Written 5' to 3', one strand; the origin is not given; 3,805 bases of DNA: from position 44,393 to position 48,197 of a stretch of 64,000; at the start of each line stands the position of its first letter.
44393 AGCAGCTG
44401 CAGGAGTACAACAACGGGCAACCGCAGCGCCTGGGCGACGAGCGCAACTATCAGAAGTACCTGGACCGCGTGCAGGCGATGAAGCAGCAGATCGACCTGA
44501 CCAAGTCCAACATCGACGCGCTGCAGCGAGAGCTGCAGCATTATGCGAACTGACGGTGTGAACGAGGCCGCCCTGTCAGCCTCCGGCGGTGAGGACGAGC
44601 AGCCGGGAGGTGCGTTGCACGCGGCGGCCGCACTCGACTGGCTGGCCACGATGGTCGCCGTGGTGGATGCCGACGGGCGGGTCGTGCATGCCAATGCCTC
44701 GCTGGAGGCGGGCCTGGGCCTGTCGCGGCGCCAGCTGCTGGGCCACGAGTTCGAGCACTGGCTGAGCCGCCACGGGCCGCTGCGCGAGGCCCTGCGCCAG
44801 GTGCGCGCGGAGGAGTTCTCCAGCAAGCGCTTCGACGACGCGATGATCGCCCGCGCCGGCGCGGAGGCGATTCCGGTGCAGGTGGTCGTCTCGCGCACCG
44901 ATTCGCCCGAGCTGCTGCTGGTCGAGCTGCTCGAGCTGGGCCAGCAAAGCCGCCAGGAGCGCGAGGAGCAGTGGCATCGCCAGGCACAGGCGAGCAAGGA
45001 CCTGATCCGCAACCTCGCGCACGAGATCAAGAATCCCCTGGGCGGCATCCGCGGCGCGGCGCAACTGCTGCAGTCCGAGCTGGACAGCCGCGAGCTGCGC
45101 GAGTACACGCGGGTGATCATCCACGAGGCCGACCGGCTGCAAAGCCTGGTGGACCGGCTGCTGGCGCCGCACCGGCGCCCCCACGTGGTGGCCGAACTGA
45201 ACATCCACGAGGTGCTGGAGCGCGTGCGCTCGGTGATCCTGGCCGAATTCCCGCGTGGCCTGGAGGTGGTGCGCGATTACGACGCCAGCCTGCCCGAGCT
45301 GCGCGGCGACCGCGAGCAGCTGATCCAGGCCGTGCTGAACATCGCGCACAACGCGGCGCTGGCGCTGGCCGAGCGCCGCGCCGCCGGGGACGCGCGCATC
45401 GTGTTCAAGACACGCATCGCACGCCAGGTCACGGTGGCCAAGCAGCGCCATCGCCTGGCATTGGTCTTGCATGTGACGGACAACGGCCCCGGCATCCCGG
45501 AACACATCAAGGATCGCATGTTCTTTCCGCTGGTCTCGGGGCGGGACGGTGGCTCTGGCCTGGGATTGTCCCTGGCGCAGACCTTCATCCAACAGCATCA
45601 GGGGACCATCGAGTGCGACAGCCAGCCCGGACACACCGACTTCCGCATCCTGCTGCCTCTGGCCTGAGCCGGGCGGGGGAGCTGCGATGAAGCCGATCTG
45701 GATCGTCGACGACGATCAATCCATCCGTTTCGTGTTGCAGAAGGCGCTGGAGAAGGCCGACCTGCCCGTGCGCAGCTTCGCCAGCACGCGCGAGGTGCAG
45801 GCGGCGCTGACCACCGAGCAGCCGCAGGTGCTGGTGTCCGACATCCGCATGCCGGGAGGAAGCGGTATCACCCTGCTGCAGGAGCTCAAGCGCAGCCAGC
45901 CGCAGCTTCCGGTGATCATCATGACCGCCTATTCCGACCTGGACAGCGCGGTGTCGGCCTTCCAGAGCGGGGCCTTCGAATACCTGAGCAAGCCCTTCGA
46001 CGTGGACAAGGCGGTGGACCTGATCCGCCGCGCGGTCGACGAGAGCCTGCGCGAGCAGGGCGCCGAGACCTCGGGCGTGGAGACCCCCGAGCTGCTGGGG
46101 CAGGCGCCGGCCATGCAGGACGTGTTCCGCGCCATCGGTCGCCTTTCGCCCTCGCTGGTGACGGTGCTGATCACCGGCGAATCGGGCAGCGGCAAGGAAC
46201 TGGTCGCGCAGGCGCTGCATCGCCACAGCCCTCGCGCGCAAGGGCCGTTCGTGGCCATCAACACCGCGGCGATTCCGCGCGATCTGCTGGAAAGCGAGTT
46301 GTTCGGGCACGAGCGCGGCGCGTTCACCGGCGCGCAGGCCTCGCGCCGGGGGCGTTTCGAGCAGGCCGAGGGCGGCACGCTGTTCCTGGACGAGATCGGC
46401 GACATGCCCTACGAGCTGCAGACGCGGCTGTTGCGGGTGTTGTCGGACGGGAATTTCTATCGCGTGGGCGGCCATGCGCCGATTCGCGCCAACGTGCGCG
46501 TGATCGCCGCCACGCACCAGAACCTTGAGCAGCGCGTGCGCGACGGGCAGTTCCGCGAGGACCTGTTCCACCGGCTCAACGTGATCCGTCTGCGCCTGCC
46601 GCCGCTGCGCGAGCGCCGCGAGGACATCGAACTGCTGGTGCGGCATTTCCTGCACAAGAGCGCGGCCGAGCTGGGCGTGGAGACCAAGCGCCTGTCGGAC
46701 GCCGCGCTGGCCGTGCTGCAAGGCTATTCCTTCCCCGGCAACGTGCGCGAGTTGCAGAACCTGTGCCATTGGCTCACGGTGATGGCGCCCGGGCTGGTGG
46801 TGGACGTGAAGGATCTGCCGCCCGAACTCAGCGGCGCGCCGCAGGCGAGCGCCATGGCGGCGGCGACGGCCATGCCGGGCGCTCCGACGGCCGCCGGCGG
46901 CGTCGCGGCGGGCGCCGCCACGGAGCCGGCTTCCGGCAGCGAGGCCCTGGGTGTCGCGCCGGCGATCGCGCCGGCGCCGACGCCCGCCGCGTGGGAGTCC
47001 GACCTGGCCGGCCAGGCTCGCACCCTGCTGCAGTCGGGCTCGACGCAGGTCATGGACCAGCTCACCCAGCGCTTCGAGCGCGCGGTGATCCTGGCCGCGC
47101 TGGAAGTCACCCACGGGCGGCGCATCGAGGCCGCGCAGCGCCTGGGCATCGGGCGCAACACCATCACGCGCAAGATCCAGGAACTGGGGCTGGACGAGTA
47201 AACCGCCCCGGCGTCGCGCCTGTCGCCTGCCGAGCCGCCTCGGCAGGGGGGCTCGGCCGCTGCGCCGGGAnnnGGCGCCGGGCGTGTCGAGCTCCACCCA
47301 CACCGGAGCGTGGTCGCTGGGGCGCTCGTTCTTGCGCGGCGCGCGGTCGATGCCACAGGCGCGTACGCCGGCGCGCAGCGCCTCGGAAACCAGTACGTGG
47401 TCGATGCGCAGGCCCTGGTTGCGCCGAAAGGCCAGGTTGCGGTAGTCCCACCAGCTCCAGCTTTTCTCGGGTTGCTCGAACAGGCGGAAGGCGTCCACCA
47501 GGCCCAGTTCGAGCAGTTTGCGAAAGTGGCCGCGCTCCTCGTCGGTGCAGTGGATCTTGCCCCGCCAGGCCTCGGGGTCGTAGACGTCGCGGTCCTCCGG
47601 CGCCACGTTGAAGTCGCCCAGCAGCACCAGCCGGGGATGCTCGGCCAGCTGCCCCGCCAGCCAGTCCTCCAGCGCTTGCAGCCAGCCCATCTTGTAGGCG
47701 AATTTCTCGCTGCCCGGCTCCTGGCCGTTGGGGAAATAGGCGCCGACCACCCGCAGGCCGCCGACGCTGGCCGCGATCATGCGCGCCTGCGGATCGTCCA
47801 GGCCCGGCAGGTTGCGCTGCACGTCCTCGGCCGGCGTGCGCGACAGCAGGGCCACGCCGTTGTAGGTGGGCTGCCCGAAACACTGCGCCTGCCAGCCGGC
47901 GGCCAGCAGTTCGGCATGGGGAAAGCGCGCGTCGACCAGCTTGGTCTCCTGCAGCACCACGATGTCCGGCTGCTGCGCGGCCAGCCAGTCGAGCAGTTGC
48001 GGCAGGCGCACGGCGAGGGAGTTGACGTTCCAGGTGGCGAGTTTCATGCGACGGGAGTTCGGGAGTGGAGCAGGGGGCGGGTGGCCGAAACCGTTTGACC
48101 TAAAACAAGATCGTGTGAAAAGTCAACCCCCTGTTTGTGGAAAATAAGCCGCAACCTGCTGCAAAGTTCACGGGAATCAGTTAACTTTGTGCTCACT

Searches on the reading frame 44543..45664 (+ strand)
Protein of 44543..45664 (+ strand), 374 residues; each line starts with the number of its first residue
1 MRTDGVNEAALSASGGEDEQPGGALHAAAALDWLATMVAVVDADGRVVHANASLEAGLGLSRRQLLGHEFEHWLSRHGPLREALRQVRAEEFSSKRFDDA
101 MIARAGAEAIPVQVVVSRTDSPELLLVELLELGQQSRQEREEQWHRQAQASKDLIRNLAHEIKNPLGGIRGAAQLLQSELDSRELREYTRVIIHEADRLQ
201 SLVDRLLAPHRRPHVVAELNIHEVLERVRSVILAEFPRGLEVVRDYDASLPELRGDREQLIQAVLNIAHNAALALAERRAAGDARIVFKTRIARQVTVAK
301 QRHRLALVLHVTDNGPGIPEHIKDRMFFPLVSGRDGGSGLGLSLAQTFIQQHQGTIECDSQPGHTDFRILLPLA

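Call 76: search_protein_families(library=pfam, proteins=[window:44543-45664:+], max_evalue=0.00001)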
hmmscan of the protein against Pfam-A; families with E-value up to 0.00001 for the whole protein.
window:44543-45664:+ (374 aa): 3 families
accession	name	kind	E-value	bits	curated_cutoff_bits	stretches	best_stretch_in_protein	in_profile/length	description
PF02518.31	HATPase_c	-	3.3e-17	63.4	26.4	1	255-373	1-109/111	Histidine kinase-, DNA gyrase B-, and HSP90-like ATPase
PF00512.31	HisKA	-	1.1e-16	61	26.9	1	152-209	3-60/66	His Kinase A (phospho-acceptor) domain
PF08448.16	PAS_4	-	1.7e-07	31.8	23.1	1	35-96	5-68/110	PAS fold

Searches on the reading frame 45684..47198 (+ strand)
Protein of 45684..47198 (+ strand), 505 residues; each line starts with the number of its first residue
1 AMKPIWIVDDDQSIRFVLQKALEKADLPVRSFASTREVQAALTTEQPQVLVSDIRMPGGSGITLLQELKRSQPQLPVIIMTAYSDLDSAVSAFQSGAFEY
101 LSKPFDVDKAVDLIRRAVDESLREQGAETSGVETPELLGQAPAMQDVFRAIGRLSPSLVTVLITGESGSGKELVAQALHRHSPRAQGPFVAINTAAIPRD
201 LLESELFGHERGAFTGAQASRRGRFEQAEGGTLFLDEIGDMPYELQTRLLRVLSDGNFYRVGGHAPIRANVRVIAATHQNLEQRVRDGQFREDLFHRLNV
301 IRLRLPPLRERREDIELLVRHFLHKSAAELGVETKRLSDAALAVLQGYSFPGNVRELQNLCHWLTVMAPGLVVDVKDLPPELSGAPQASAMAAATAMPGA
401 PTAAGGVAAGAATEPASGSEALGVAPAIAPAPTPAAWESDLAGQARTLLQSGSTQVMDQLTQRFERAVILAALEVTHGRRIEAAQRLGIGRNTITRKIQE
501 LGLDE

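Call 76: search_protein_families(library=pfam, proteins=[window:45684-47198:+], max_evalue=0.00001)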
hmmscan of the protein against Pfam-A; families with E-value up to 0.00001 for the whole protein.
window:45684-47198:+ (505 aa): 6 families
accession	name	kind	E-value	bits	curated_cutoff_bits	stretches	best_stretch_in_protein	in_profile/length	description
PF00158.32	Sigma54_activat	-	1.1e-70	237.1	20.2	1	138-303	2-167/168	Sigma-54 interaction domain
PF00072.30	Response_reg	-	8.2e-29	100.5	30.2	1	5-114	1-110/111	Response regulator receiver domain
PF25601.1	AAA_lid_14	-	1.2e-27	96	27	1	309-390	1-82/87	AAA+ ATPase lid domain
PF14532.12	Sigma54_activ_2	-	1.4e-24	87.3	25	1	138-308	1-138/138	Sigma-54 interaction domain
PF02954.25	HTH_8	-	2.8e-12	46.6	22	1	464-500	5-41/42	Bacterial regulatory protein, Fis family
PF07728.20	AAA_5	-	8.3e-09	36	22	1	161-280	2-124/139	AAA domain (dynein-related subfamily)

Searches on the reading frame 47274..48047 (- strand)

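Call 72: search_protein_families(library=pfam, proteins=[window:47274-48047:-], max_evalue=0.0001)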
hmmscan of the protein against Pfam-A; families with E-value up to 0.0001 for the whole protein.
window:47274-48047:- (258 aa): 1 family
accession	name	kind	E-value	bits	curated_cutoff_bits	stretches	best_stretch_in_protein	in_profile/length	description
PF03372.29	Exo_endo_phos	-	2.9e-38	132.2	24.5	1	4-246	1-225/225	Endonuclease/Exonuclease/phosphatase family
